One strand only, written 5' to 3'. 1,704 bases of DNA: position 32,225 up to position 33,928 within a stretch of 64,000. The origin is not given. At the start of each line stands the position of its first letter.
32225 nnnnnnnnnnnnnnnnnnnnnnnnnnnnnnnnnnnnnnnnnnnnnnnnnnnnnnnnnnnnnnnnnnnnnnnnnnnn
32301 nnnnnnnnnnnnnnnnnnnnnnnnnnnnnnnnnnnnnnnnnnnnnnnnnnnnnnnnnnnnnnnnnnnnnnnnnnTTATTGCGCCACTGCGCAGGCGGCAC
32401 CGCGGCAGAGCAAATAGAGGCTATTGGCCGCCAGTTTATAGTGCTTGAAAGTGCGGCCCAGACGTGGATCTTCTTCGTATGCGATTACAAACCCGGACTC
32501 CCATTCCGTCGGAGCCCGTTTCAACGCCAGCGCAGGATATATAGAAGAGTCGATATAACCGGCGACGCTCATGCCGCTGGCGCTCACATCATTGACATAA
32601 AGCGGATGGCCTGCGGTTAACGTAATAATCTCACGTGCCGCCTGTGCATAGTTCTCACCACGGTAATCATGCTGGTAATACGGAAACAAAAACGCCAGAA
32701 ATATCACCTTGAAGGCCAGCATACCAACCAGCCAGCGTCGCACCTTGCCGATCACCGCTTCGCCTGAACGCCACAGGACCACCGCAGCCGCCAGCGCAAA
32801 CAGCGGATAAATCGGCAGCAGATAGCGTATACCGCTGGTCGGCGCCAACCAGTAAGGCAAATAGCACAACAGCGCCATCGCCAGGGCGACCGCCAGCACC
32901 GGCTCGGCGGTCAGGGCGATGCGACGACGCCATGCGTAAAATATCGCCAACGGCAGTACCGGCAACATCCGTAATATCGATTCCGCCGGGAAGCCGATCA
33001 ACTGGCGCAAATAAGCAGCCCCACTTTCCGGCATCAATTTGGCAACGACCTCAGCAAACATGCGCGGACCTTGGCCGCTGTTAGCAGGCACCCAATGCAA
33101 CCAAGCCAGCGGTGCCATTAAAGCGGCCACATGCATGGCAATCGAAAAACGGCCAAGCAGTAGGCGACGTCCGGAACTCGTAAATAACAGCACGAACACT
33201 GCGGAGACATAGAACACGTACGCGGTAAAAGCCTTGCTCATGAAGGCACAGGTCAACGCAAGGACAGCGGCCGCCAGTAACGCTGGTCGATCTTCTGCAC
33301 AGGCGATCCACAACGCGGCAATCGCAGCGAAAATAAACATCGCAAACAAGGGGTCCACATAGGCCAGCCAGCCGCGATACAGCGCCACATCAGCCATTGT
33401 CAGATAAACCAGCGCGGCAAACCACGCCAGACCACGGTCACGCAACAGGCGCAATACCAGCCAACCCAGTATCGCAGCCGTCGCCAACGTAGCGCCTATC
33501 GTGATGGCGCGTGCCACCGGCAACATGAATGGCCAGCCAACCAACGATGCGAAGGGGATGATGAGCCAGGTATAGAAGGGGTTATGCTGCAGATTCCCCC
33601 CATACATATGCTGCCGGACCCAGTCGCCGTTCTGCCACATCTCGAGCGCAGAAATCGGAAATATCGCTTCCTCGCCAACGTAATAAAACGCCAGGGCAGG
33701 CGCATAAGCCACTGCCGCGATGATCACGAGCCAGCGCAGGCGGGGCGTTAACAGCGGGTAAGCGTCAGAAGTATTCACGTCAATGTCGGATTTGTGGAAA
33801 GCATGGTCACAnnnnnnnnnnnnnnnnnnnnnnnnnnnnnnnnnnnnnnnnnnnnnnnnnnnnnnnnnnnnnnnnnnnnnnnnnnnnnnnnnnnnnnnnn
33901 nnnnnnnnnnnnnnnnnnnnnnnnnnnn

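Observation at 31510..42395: msbA-led ten-gene operon that reads as an Arn-like undecaprenyl-phosphate relay for a dTDP-4-acetamido-4,6-dideoxyhexose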

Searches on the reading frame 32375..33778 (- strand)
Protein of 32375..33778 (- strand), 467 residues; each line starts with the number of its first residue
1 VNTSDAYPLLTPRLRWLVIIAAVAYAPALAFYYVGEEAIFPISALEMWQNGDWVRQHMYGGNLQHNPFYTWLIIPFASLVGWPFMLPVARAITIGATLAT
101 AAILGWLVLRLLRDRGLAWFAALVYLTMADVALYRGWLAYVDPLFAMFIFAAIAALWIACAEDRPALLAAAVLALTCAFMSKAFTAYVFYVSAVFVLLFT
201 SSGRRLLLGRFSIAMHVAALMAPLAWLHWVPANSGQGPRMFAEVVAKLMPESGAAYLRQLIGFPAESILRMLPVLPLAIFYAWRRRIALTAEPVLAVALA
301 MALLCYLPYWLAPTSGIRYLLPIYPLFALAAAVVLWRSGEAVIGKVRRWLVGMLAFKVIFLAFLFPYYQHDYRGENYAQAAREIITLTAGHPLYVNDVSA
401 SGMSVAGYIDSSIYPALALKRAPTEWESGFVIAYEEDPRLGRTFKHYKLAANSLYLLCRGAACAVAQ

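Call 3: search_protein_families(library=pfam, proteins=[window:32375-33778:-], max_evalue=0.01)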
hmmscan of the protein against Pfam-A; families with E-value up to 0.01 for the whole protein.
window:32375-33778:- (467 aa): 0 families

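Call 4: search_protein_families(library=ncbifam, proteins=[window:32375-33778:-], max_evalue=0.01)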
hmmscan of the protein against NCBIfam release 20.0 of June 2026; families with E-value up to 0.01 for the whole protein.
window:32375-33778:- (467 aa): 1 family
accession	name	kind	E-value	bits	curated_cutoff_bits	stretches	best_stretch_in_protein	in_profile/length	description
NF047440.1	LA3751_2_3_fam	subfamily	0.0042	16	200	1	67-364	83-380/460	LA_3751/LA_3752 family putative glycosyltransferase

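Call 8: find_encoding_contigs(protein=window:32375-33778:-, flank=10000, max_places=6)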
Protein window:32375-33778:- (467 aa): 3 contigs read that carry it; 3 places shown.
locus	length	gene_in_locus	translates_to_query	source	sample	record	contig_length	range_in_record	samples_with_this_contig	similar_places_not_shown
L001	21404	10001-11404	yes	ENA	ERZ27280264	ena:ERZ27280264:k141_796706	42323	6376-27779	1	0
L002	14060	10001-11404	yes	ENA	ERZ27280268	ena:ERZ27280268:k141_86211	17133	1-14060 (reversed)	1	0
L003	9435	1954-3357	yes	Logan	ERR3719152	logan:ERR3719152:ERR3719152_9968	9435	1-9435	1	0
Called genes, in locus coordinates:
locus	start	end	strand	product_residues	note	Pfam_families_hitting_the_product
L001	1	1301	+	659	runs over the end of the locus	PF07715:Plug, PF00593:TonB_dep_Rec_b-barrel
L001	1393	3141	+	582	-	PF00664:ABC_membrane, PF00005:ABC_tran, PF02463:SMC_N (weak)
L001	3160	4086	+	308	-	PF00535:Glycos_transf_2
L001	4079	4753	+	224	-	PF00583:Acetyltransf_1 (weak), PF08445:FR47 (weak)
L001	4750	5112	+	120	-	PF00892:EamA (weak)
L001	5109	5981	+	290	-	PF13489:Methyltransf_23, PF13847:Methyltransf_31, PF08241:Methyltransf_11, PF08242:Methyltransf_12, PF13649:Methyltransf_25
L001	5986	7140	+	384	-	PF01041:DegT_DnrJ_EryC1, PF00155:Aminotran_1_2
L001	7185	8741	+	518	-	PF03062:MBOAT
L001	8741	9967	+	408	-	-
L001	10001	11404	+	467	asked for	-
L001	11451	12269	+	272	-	PF13489:Methyltransf_23, PF08241:Methyltransf_11, PF08242:Methyltransf_12 (weak), PF13649:Methyltransf_25 (weak), PF13847:Methyltransf_31 (weak)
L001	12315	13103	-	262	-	PF13489:Methyltransf_23, PF07021:MetW (weak), PF08241:Methyltransf_11, PF08242:Methyltransf_12, PF13649:Methyltransf_25, PF13847:Methyltransf_31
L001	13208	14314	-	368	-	PF01075:Glyco_transf_9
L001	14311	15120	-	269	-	PF00535:Glycos_transf_2, PF10111:Glyco_tranf_2_2, PF13641:Glyco_tranf_2_3 (weak), PF02709:Glyco_transf_7C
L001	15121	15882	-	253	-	PF00535:Glycos_transf_2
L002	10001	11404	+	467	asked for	-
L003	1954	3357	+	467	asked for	-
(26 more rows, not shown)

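Call 10: find_homologous_proteins(query=window:32375-33778:-, max_evalue=0.001)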
Query window:32375-33778:- (467 aa): 575 proteins with E <= 0.001 among 8000 candidates; the best 120 are listed.
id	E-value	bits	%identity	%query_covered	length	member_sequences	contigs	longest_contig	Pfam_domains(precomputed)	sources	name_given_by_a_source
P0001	0.0e+0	1024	100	100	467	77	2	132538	-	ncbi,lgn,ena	-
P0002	2.9e-249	846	82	100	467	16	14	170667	-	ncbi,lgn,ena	-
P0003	7.6e-240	815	79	100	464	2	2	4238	-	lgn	-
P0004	4.2e-234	796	78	97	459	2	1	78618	-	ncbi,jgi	jgi:4-amino-4-deoxy-L-arabinose transferase-like glycosyltransferase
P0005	3.5e-233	793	77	97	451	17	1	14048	-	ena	-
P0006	5.2e-233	793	76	97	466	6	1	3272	-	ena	-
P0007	4.5e-231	786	75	100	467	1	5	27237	PF13231.13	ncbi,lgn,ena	-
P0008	4.4e-230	783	77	97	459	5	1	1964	-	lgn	-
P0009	4.7e-228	776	76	97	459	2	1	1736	-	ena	-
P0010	1.5e-225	768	76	97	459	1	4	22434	PF13231.13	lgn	-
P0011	1.6e-225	768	76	97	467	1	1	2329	-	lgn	-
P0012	1.8e-224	765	75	97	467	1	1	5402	-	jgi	jgi:4-amino-4-deoxy-L-arabinose transferase-like glycosyltransferase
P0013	9.1e-222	756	76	96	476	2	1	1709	PF13231.13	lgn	-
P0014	1.3e-220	752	74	97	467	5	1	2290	PF13231.13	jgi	jgi:4-amino-4-deoxy-L-arabinose transferase-like glycosyltransferase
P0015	1.8e-218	745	75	99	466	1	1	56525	-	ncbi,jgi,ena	jgi:4-amino-4-deoxy-L-arabinose transferase-like glycosyltransferase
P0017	8.2e-215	733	71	100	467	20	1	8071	PF13231.13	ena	-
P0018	5.1e-214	730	72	96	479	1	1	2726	PF13231.13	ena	-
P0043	4.5e-166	572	58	97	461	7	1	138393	-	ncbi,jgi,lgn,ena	jgi:4-amino-4-deoxy-L-arabinose transferase-like glycosyltransferase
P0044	7.1e-166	571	59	98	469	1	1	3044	PF03901.24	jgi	jgi:4-amino-4-deoxy-L-arabinose transferase-like glycosyltransferase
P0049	1.8e-164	567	58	99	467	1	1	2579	PF03901.24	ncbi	ncbi:MAG: hypothetical protein ABIS45_01175 [Burkholderiales bacterium]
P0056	3.7e-163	562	58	97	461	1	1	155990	-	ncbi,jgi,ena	jgi:4-amino-4-deoxy-L-arabinose transferase-like glycosyltransferase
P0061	5.3e-162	559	56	97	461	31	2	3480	PF03901.24,PF13231.13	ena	-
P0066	1.4e-158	547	58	97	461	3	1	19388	PF03901.24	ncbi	-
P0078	1.5e-152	527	73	69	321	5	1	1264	PF03901.24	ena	-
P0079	2.8e-152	527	57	97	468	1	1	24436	PF03901.24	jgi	jgi:4-amino-4-deoxy-L-arabinose transferase-like glycosyltransferase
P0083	1.4e-149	518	55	96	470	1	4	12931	PF03901.24,PF13231.13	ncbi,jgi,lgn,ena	jgi:4-amino-4-deoxy-L-arabinose transferase-like glycosyltransferase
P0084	3.6e-149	516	56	96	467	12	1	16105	PF02366.25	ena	-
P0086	1.3e-148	514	53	97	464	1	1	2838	PF13231.13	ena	-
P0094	1.6e-146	508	52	96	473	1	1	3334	PF13231.13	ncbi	-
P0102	8.6e-146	505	55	96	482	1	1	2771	PF13231.13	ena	-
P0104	1.6e-145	504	51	98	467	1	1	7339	PF13231.13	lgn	-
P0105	2.7e-145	504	54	96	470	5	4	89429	PF03901.24,PF13231.13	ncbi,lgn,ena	-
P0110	4.4e-145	503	52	97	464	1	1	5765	PF13231.13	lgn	-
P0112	6.0e-145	502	52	98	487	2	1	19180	PF13231.13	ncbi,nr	ncbi:MAG: glycosyltransferase family 39 protein [Gallionella sp.]|nr:glycosyltransferase family 39 p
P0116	5.6e-144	499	53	96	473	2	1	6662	PF13231.13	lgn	-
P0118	7.2e-144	499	51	97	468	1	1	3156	PF13231.13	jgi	jgi:4-amino-4-deoxy-L-arabinose transferase-like glycosyltransferase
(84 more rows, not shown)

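Call 12: find_related_loci(query=A1, collection=genome_contigs, flank=10000)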
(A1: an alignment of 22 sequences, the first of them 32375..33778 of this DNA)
Query A1 (467 aa) in genome_contigs; peptide patterns used: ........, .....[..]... (x = any residue, [..] = any of these).
145 stretches matched a pattern; 136 encode a relative of the query (tblastn E <= 1e-3); the best 80 are kept; 80 distinct loci.
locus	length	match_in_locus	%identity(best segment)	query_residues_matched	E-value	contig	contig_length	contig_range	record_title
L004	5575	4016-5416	96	1-467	0e+0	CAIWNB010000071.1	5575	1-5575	MAG: uncultured beta proteobacterium isolate KTt_bin-1913 genome assembly, contig: bin-1913:071/545, whole genome shotgu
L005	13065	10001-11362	76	14-467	0e+0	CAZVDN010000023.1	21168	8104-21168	MAG TPA_asm: uncultured Streptomyces sp. isolate binchicken_co298_74 genome assembly, contig: NODE_4526_length_21168_cov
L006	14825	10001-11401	79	1-467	0e+0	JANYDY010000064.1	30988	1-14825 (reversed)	MAG: Betaproteobacteria bacterium isolate 336R_metabinner_94 336R_k141_1419110, whole genome shotgun sequence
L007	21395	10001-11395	82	1-465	0e+0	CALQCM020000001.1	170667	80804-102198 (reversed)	MAG: Chitinophaga pinensis isolate HRS-HS12-bin-37 genome assembly, contig: HRSG-H12-C38, whole genome shotgun sequence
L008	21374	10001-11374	71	1-458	0e+0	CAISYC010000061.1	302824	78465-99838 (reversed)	MAG: uncultured beta proteobacterium isolate MJ-time_bin-8966 genome assembly, contig: bin-8966:61/74, whole genome shot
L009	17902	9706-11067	59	13-464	3e-169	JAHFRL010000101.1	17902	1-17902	MAG: Betaproteobacteria bacterium isolate nzgw573 NODE_549_length_17903_cov_16.348217, whole genome shotgun sequence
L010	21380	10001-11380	58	7-463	6e-164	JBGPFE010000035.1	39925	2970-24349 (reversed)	MAG: Gammaproteobacteria bacterium isolate OBJ_0618_7090110_74 k141_5924124_length_39925_cov_37.9677, whole genome shotg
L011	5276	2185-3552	60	13-466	3e-166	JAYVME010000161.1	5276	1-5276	MAG: Betaproteobacteria bacterium isolate GL58_Down_metabat_138_sub GL58_Down_metabat_138_sub_160, whole genome shotgun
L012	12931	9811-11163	55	15-463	6e-155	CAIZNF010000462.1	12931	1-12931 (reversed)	MAG: uncultured Nitrosomonadales bacterium isolate Loc090116-9m_bin-0587 genome assembly, contig: bin-0587:462/722, whol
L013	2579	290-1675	58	8-467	2e-163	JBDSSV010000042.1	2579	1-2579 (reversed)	MAG: Burkholderiales bacterium isolate cluster1_bin.542 k127_2825085, whole genome shotgun sequence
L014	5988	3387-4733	54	17-463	3e-150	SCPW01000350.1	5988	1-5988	MAG: Gallionella sp. isolate DP16D_bin.1 DP16D_bin.1-91039, whole genome shotgun sequence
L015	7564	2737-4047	59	31-464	2e-149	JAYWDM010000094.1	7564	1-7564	MAG: Betaproteobacteria bacterium isolate GL95_UP_metabat_55_sub GL95_UP_metabat_55_sub_93, whole genome shotgun sequenc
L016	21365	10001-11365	54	13-464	4e-149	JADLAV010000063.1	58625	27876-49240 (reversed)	MAG: Burkholderiales bacterium isolate SJ14 c_000001330066, whole genome shotgun sequence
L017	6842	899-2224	59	24-463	7e-149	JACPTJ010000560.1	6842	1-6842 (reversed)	MAG: Betaproteobacteria bacterium isolate NC_groundwater_729_Ag_S-0.65um_62_13 S37_SO-6_scaffold_885215, whole genome sh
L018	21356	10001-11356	52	17-466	2e-146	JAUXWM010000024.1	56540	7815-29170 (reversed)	MAG: Gallionella sp. isolate C15_maxbin.107 C15_k141_422696, whole genome shotgun sequence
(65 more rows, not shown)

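Call 16: search_solved_structures(query=A1, max_evalue=1, show_alignments=1)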
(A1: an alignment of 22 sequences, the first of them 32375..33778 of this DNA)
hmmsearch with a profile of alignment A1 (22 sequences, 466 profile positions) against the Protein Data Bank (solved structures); distinct sequences matched with E-value up to 1: 0.

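Call 28: predict_structure(alignment_id=A1)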
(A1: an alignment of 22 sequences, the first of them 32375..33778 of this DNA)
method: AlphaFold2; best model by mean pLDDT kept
length: 467 residues; sequences in the alignment: 22
mean_pLDDT: 83.4   pTM: 0.87
mean pLDDT of the five models: 83.4, 83.4, 83.0, 80.8, 78.5
residues with pLDDT >= 90: 196; 70-90: 200; 50-70: 51; < 50: 20
segments of 3 or more residues with pLDDT < 50: 1-4, 136-140, 233-240
pLDDT, mean of each block of 10 residues (from residue 1): 53 91 88 79 89 74 72 91 89 92 97 95 91 56 84 97 93 88 76 94 92 87 68 45 59 77 81 90 82 90 82 58 89 91 89 88 83 82 94 89 90 90 89 91 89 89 77
secondary structure, 60 per line:
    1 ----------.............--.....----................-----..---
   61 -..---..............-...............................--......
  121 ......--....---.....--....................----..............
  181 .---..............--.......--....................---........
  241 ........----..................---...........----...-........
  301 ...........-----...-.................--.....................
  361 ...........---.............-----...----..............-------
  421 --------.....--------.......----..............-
elements in order: H11-23 H26-30 H35-50 H67-80 H82-112 H115-126 H129-132 H136-140 H143-162 H167-181 H185-198 H201-207 H210-229 H233-248 H253-270 H274-284 H293-311 H321-337 H340-371 H375-387 E393-395 H400-413 E429-433 E442-448 E453-459 H460-466

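Call 32: fold_search(model_id=the predicted structure, library=pdb)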
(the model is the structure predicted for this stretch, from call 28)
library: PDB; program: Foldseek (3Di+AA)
matches with E <= 10: 140; with E <= 0.001: 3
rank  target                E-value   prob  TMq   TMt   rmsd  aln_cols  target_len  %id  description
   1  5ezm                  4.3e-07  1.00  0.68  0.60   6.8       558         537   16  Crystal Structure of ArnT from Cupriavidus metallidurans in the apo state (released 2016-02-17)
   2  5f15                  4.9e-07  1.00  0.70  0.61   6.7       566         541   15  Crystal Structure of ArnT from Cupriavidus metallidurans bound to Undecaprenyl phosphate (released 2016-02-17)
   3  9s6t_A                7.6e-06  1.00  0.61  0.59   6.7       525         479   14  Ternary cryo-EM structure of chicken ALG12 with Dol25-PP-GlcNAc2Man7, Dol25-P-Man, and Fab (released 2026-03-18)
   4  7oci_F                1.2e-03  1.00  0.50  0.39  10.5       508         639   13  Cryo-EM structure of yeast Ost6p containing oligosaccharyltransferase complex (released 2022-02-16)
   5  6ftg_5                1.4e-03  1.00  0.41  0.32  13.3       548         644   10  Subtomogram average of OST-containing ribosome-translocon complexes from canine rough microsomal membranes (released 2018-03-21)
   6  8if8_C                2.1e-03  1.00  0.44  0.36  13.5       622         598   14  Arabinosyltransferase AftA (released 2023-05-31)
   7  9s6u_A                2.4e-03  1.00  0.45  0.39   9.6       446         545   14  Ternary cryo-EM structure of human ALG9 with Dol25-PP-GlcNAc2Man8, Dol25-P-Man and Fab (released 2026-03-18)
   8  9n9j_I                3.0e-03  1.00  0.41  0.29  15.3       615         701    9  Structure of a GRP94 folding intermediate engaged with a CCDC134- and FKBP11-bound secretory translocon (released 2025-11-19)
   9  8age_A                3.5e-03  1.00  0.46  0.35  11.1       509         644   13  Structure of yeast oligosaccharylransferase complex with acceptor peptide bound (released 2022-12-07)
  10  5ogl_A                8.4e-03  1.00  0.50  0.36   8.2       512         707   11  Structure of bacterial oligosaccharyltransferase PglB in complex with an acceptor peptide and an lipid-linked oligosac (released 2017-10-25)
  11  8agb_A                1.0e-02  1.00  0.49  0.38  11.7       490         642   13  Structure of yeast oligosaccharylransferase complex with lipid-linked oligosaccharide bound (released 2022-12-07)
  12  8pn9_A                1.1e-02  1.00  0.46  0.35  12.8       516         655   10  Structure of human oligosaccharyltransferase OST-A complex bound to NGI-1 (released 2024-05-08)
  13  6gxc_A                1.2e-02  1.00  0.51  0.37   7.9       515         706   11  Bacterial oligosaccharyltransferase PglB in complex with an inhibitory peptide and a reactive lipid-linked oligosaccha (released 2018-11-14)
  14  8agc_A                1.6e-02  1.00  0.55  0.39  11.7       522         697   12  Structure of yeast oligosaccharylransferase complex with lipid-linked oligosaccharide and non-acceptor peptide bound (released 2022-12-07)
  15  9s6r_A                2.0e-02  1.00  0.45  0.52   9.1       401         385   14  Ternary cryo-EM structure of yeast ALG3 with Dol25-PP-GlcNAc2Man5, Dol25-P-Man, and Fab (released 2026-03-18)
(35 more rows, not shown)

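Call 62: list_cluster_members(proteins=[P0001, P0002, P0043, P0056, P0105])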
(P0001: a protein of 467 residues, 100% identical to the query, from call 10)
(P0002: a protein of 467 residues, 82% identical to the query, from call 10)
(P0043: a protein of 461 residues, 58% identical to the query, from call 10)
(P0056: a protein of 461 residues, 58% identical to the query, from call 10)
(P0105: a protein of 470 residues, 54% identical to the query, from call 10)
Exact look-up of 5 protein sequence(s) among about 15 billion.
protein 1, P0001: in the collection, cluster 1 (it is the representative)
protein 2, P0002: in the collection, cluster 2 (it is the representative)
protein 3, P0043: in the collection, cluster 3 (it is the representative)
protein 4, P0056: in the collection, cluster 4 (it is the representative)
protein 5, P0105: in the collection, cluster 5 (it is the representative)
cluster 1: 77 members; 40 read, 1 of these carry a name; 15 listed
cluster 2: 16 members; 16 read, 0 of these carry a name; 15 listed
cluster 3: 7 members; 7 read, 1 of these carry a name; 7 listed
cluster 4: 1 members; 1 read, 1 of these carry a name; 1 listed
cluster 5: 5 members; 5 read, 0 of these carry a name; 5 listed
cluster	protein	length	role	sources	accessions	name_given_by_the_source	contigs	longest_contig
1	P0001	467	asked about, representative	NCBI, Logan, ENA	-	-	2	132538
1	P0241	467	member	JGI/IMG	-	4-amino-4-deoxy-L-arabinose transferase-like glycosyltransferase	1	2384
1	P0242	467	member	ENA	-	-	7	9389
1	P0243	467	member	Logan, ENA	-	-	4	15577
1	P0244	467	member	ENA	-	-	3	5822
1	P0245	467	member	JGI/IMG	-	-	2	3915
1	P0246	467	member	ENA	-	-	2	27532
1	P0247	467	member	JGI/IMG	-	-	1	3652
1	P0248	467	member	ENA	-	-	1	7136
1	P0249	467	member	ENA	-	-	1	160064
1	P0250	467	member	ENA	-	-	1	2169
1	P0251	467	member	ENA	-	-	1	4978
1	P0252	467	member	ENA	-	-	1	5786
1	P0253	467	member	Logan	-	-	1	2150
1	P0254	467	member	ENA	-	-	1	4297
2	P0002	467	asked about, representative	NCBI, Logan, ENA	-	-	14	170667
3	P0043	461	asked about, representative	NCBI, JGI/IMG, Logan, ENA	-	4-amino-4-deoxy-L-arabinose transferase-like glycosyltransferase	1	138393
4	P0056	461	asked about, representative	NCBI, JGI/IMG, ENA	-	4-amino-4-deoxy-L-arabinose transferase-like glycosyltransferase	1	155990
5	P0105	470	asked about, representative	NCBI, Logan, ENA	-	-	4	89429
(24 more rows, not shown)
